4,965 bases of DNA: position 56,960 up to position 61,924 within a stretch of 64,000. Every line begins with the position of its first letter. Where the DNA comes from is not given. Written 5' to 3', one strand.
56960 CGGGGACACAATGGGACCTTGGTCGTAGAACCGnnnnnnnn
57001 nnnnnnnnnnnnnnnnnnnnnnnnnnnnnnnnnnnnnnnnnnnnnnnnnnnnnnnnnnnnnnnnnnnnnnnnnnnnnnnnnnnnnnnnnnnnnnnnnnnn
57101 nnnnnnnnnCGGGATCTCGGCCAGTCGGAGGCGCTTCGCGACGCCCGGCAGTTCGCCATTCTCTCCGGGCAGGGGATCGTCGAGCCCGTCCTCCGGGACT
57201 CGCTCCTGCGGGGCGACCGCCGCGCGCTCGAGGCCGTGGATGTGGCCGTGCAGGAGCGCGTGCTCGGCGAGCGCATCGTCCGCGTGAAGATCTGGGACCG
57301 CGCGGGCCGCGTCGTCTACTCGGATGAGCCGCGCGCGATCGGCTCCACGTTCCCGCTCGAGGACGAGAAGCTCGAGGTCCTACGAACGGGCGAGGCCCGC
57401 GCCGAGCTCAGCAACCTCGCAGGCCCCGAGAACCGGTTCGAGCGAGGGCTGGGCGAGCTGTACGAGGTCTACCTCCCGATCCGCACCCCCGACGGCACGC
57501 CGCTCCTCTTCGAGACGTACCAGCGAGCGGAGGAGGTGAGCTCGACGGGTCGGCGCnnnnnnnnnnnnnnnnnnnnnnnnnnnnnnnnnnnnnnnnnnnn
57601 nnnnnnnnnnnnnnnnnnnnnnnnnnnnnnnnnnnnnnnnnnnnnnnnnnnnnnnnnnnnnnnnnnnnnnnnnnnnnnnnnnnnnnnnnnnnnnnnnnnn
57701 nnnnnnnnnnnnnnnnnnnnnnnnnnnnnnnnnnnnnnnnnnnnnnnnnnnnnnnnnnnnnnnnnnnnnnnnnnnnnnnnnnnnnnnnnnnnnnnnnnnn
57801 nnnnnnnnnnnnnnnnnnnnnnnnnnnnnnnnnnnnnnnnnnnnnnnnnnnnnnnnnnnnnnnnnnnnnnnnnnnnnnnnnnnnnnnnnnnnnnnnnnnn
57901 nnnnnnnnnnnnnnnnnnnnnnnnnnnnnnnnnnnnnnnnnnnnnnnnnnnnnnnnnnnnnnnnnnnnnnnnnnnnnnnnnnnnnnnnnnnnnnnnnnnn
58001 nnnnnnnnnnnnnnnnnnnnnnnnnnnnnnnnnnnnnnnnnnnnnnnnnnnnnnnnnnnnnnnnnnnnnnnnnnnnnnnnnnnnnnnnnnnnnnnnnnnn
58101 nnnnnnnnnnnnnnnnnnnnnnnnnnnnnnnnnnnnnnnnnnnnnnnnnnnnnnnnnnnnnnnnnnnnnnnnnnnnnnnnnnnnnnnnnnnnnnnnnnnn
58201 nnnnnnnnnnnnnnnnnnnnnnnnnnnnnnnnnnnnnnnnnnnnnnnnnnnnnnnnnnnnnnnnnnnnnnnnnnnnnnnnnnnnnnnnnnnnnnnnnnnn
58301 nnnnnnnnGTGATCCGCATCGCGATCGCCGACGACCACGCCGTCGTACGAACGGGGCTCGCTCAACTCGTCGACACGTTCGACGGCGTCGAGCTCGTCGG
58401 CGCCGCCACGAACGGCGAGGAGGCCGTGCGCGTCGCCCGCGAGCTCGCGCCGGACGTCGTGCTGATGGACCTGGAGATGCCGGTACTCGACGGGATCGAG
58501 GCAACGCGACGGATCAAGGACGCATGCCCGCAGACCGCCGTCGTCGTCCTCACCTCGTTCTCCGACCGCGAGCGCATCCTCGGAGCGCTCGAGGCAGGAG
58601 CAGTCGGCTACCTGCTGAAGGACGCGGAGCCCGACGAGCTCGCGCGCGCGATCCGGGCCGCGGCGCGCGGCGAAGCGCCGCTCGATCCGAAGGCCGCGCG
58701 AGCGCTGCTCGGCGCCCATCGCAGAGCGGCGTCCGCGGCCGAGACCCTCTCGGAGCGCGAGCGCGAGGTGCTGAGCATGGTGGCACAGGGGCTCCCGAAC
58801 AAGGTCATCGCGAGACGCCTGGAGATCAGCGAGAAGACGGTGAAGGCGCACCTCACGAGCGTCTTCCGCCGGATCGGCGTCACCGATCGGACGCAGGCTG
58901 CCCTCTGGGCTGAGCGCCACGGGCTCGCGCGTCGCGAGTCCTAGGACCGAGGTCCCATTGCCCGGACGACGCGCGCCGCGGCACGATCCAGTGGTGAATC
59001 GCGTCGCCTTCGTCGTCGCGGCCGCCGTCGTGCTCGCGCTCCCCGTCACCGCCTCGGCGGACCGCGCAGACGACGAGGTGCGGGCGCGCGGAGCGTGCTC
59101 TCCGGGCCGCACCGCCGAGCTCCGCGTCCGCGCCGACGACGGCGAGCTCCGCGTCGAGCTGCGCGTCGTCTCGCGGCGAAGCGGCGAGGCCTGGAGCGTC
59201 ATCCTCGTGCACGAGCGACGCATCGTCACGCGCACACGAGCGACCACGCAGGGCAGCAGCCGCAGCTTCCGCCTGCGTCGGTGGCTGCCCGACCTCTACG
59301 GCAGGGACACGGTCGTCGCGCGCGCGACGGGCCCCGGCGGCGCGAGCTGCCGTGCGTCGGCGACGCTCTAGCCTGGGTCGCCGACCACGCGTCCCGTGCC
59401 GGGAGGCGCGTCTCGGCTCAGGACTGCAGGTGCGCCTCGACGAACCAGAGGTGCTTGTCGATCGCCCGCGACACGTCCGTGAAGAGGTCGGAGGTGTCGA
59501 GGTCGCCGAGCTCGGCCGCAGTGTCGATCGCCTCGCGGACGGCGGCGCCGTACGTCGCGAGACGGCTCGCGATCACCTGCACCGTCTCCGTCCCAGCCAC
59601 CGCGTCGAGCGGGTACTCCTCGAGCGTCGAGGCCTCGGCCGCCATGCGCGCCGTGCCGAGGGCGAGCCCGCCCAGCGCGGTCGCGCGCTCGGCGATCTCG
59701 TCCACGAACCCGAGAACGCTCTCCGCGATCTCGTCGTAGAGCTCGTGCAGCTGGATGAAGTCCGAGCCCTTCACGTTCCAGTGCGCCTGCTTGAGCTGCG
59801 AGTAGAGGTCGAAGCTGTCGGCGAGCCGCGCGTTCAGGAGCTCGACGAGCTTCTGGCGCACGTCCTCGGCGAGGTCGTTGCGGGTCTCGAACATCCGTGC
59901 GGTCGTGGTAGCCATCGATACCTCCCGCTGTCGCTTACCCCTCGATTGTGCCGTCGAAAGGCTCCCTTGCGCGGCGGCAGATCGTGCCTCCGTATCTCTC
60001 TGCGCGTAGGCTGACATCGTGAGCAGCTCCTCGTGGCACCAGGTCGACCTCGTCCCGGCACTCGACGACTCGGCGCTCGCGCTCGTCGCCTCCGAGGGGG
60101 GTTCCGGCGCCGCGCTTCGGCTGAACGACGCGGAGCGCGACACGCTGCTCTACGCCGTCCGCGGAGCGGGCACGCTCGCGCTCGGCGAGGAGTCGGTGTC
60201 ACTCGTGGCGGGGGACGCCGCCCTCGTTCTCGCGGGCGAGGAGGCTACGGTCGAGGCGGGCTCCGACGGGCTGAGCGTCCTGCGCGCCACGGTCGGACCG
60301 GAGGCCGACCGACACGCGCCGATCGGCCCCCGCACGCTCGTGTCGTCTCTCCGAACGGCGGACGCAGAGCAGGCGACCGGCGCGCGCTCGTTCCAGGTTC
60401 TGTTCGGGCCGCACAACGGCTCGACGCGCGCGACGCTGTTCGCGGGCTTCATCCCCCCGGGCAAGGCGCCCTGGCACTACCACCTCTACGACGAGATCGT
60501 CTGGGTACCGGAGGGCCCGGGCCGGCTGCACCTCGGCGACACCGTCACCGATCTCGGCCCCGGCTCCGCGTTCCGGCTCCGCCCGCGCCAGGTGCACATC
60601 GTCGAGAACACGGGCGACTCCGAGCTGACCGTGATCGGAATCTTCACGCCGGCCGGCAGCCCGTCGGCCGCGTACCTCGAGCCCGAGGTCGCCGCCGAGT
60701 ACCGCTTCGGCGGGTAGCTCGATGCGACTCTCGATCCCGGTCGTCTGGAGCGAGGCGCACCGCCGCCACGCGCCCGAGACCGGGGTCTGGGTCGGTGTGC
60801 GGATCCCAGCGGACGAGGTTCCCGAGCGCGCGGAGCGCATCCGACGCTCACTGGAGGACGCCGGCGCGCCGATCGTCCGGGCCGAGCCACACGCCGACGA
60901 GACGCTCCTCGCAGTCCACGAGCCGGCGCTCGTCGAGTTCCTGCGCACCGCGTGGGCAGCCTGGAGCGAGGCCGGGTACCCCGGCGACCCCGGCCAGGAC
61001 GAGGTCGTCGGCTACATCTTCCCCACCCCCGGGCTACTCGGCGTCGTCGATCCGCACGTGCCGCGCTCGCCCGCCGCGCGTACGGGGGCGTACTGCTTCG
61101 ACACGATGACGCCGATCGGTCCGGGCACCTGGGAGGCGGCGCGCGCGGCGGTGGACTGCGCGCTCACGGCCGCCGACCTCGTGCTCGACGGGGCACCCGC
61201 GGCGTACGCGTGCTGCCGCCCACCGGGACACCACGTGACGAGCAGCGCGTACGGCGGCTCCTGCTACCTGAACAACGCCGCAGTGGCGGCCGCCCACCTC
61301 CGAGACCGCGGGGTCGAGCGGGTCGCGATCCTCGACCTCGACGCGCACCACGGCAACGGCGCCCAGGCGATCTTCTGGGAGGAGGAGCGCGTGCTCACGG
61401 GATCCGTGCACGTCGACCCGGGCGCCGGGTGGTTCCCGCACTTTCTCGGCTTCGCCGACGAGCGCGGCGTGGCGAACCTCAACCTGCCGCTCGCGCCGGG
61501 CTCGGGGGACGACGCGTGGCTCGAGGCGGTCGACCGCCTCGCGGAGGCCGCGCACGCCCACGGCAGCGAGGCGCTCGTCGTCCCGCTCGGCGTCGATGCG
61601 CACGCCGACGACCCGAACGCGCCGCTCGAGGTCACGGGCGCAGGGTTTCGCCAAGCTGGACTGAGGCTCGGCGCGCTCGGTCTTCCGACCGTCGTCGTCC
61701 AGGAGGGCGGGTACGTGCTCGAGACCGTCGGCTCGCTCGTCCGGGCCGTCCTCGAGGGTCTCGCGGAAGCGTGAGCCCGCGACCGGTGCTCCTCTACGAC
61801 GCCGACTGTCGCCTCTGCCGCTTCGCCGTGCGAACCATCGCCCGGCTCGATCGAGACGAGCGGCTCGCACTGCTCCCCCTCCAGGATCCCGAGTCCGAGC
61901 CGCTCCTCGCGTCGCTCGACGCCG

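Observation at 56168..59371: Two-component system flanked on both sides by paralogous small secreted 2-Cys proteins, one co-transcribed with a cupredoxin-like protein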

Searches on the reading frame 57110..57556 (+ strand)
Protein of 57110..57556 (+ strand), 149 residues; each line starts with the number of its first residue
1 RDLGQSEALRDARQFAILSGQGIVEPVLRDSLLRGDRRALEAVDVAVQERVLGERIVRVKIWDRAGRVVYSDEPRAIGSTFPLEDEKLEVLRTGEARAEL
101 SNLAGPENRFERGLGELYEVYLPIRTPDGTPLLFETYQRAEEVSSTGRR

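Call 67: search_solved_structures(query=window:57110-57556:+, max_evalue=10)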
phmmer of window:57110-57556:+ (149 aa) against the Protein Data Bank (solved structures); distinct sequences matched with E-value up to 10: 0.

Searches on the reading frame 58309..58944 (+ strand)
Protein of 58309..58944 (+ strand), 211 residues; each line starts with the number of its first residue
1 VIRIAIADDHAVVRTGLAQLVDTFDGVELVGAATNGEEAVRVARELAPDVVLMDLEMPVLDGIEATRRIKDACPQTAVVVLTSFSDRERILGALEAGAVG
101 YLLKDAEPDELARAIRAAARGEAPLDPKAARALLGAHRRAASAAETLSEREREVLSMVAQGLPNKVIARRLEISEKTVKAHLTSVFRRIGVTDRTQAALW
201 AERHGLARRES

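Call 5: search_protein_families(library=pfam, proteins=[window:58309-58944:+], max_evalue=1)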
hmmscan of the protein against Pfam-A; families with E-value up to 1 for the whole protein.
window:58309-58944:+ (211 aa): 17 families
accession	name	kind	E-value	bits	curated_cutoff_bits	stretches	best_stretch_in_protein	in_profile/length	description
PF00072.30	Response_reg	-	3.6e-27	95.2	30.2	1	4-116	1-111/111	Response regulator receiver domain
PF00196.25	GerE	-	1.4e-22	79.5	23.5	1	146-201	2-57/57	Bacterial regulatory proteins, luxR family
PF08281.18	Sigma70_r4_2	-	1.3e-09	37.9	25.7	1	141-183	5-48/54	Sigma-70, region 4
PF04545.22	Sigma70_r4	-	2.2e-05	24.3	24.1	1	145-188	3-47/50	Sigma-70, region 4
PF13384.12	HTH_23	-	0.00061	20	24.6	1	152-179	8-35/50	Homeodomain-like domain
PF13518.12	HTH_28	-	0.00097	19.6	25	1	153-180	4-31/52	Helix-turn-helix domain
PF13936.12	HTH_38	-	0.0021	18.2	27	1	147-179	5-38/44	Helix-turn-helix domain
PF13551.12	HTH_29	-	0.011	16.2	28.1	1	153-179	3-30/64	Winged helix-turn helix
PF20484.3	DUF6723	-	0.021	15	27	1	12-58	26-72/73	Family of unknown function (DUF6723)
PF13412.12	HTH_24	-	0.025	14.6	21.9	1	152-182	6-38/48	Winged helix-turn-helix DNA-binding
PF14493.12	HTH_40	-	0.033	14.9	27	1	152-187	3-38/89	Helix-turn-helix domain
PF18321.7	3HCDH_RFF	-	0.057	14.2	23.6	1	33-57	3-27/69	3-hydroxybutyryl-CoA dehydrogenase reduced Rossmann-fold domain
PF21476.4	PF0610-like_N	-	0.065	13.9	33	1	166-185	19-38/50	PF0610-like, N-terminal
PF22943.2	HTH_68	-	0.099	12.7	27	1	152-173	8-29/45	Putative helix-turn-helix domain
PF02796.21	HTH_7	-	0.1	13.2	23.8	1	152-179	12-39/45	Helix-turn-helix domain of resolvase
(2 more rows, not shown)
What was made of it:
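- Checked: The regulator (58309-58944) has Response_reg + GerE domains (call 5).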

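Call 7: search_protein_families(library=ncbifam, proteins=[window:58309-58944:+], max_evalue=1)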
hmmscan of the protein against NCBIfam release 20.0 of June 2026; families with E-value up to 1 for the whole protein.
window:58309-58944:+ (211 aa): 128 families (the best 25 are shown)
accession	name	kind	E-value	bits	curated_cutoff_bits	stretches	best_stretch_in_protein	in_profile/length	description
NF007935.0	PRK10651.1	equivalog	1.1e-54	184.9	250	1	3-204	8-213/216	two-component system response regulator NarL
NF047785.1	respo_reg_MadR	equivalog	1.1e-49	168.7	300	1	2-206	1-208/209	MadR family response regulator transcription factor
NF052445.1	RespRegMctR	equivalog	5.6e-47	159.8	300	1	2-196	2-194/205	two-component system response regulator MctR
NF007018.1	PRK09483.1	equivalog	3.4e-41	141.3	280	1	1-209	1-211/217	UvrY/SirA/GacA family response regulator transcription factor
NF007708.0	PRK10403.1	equivalog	6.7e-39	133.6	343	1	3-199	8-206/215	nitrate/nitrite response regulator protein NarP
NF011896.0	PRK15369.1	equivalog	1.8e-37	129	242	1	2-206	4-209/211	two component system response regulator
NF041830.1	RR_TF_ErdR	exception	3.8e-31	108.5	390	1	3-200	3-204/213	response regulator transcription factor ErdR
NF007685.0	PRK10360.1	equivalog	1.9e-27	96.4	258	1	1-195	1-186/196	response regulator transcription factor UhpA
NF001965.0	PRK00742.1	subfamily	5.7e-24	85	293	1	2-123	4-135/357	chemotaxis-specific protein-glutamate methyltransferase CheB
NF006900.1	PRK09390.1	equivalog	7.7e-24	84.3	255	1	4-188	7-184/203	response regulator FixJ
NF009206.0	PRK12555.1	subfamily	1.2e-23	83.7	342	1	2-104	1-104/340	chemotaxis-specific protein-glutamate methyltransferase CheB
NF041367.1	CheY_Halo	equivalog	2.3e-23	82.8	200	1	5-115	2-110/114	chemotaxis protein CheY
NF007403.0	PRK09935.1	equivalog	6.4e-22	78.2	271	1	4-196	6-199/210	fimbria biosynthesis transcriptional regulator FimZ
NF008098.0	PRK10840.1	equivalog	3.6e-19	69.1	235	1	3-193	5-197/216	response regulator transcription factor RcsB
NF008469.0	PRK11361.1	equivalog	6.5e-19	68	714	1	3-118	6-119/461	acetoacetate metabolism transcriptional regulator AtoC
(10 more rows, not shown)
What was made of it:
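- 58309..58944 (+): NarL/GerE-type response regulator. Its start overlaps the kinase stop. Calls 5 and 7.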

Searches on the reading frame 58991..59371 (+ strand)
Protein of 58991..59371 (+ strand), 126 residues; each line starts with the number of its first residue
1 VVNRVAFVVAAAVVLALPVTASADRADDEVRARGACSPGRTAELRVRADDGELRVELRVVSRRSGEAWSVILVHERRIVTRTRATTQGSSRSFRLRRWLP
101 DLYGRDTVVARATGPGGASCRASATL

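Call 5: search_protein_families(library=pfam, proteins=[window:58991-59371:+], max_evalue=1)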
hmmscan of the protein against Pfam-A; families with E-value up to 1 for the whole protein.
window:58991-59371:+ (126 aa): 1 family
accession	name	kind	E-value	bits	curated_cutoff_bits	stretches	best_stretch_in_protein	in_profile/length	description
PF04565.21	RNA_pol_Rpb2_3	-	0.15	12.7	21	1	72-105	12-44/68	RNA polymerase Rpb2, domain 3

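Call 7: search_protein_families(library=ncbifam, proteins=[window:58991-59371:+], max_evalue=1)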
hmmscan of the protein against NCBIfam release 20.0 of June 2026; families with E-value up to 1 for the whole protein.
window:58991-59371:+ (126 aa): 0 families

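Call 26: find_homologous_proteins(query=window:58991-59371:+, max_evalue=0.001)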
Query window:58991-59371:+ (126 aa): 22 proteins with E <= 0.001 among 715 candidates.
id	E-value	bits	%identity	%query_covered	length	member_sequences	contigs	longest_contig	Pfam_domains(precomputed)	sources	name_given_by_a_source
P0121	2.5e-71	255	100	100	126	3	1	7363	-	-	-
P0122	3.3e-48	180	80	83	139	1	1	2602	-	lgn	-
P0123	1.7e-43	165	74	81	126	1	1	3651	-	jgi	jgi:hypothetical protein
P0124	2.4e-43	164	79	79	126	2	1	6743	-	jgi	jgi:hypothetical protein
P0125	2.6e-43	164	70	99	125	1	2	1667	-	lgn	-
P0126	4.8e-43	164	75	87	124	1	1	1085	-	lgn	-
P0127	3.4e-42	161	75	79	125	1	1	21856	-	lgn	-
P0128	1.5e-40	155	72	79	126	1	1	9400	-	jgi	jgi:membrane protein implicated in regulation of membrane protease activity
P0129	1.3e-39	152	68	90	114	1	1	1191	-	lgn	-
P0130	4.6e-34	135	65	79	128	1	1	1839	-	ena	-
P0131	3.1e-33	132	62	79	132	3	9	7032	-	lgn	-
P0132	9.8e-33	130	57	99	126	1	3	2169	-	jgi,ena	-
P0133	3.9e-32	128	60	100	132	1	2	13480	-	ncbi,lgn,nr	ncbi:MAG: hypothetical protein RMM28_00945 [Thermoleophilia bacterium]|nr:hypothetical protein [Gaie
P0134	5.6e-31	125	59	87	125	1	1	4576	-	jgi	jgi:hypothetical protein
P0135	7.3e-31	124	63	79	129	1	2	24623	-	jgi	jgi:hypothetical protein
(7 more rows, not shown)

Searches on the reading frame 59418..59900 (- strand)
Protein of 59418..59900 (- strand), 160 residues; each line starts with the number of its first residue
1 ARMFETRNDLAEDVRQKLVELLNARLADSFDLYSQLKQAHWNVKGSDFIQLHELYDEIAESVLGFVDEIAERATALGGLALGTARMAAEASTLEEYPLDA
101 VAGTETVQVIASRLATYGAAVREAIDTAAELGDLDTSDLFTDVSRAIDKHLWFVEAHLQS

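Call 5: search_protein_families(library=pfam, proteins=[window:59418-59900:-], max_evalue=1)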
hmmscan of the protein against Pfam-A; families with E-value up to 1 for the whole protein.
window:59418-59900:- (160 aa): 3 families
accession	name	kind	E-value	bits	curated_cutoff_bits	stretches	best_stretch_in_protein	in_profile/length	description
PF00210.30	Ferritin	-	1.4e-26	93.6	24.5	1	20-159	2-137/142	Ferritin-like domain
PF10666.15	Phage_TAC_8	-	0.037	14.6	33.7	1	9-68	69-122/140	Phage tail assembly chaperone protein Gp14 ()A118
PF21124.2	VinK_C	-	0.18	12.7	27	0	131-155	14-38/62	VinK acyltransferase small domain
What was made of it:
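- Checked: A Dps gene lies at 59418-59900 on the minus strand (Ferritin domain, E=1e-26, call 5).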

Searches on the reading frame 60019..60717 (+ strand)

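Call 5: search_protein_families(library=pfam, proteins=[window:60019-60717:+], max_evalue=1)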
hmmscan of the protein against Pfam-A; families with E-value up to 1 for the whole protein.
window:60019-60717:+ (232 aa): 4 families
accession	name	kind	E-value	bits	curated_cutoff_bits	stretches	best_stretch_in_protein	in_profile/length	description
PF07883.17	Cupin_2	-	8.5e-16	57.9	27.2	2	146-208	6-69/70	Cupin domain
PF02311.25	AraC_binding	-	5.1e-10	39.6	21.1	2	151-201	17-67/135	AraC-like ligand binding domain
PF05899.18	Cupin_3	-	5.7e-05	23.2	23.5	2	38-79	24-65/74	EutQ-like cupin domain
PF21621.3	MPI_cupin_dom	-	0.093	13.2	27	1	37-74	26-63/79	Mannose-6-phosphate isomerase, cupin domain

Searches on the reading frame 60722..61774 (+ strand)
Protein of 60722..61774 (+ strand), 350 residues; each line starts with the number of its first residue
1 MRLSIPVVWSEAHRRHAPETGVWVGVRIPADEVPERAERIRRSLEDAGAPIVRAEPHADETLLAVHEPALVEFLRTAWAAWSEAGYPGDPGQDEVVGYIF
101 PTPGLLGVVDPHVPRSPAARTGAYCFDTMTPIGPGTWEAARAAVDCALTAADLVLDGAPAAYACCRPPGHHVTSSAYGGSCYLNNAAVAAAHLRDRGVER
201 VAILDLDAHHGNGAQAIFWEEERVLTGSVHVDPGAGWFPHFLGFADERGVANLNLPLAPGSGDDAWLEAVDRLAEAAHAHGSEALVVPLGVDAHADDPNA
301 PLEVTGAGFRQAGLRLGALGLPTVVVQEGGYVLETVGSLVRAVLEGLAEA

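Call 5: search_protein_families(library=pfam, proteins=[window:60722-61774:+], max_evalue=1)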
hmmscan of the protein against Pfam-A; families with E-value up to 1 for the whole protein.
window:60722-61774:+ (350 aa): 1 family
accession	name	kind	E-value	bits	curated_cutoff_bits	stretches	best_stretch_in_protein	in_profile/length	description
PF00850.24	Hist_deacetyl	-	6.3e-63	213.3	27.9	1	32-346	3-297/298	Histone deacetylase domain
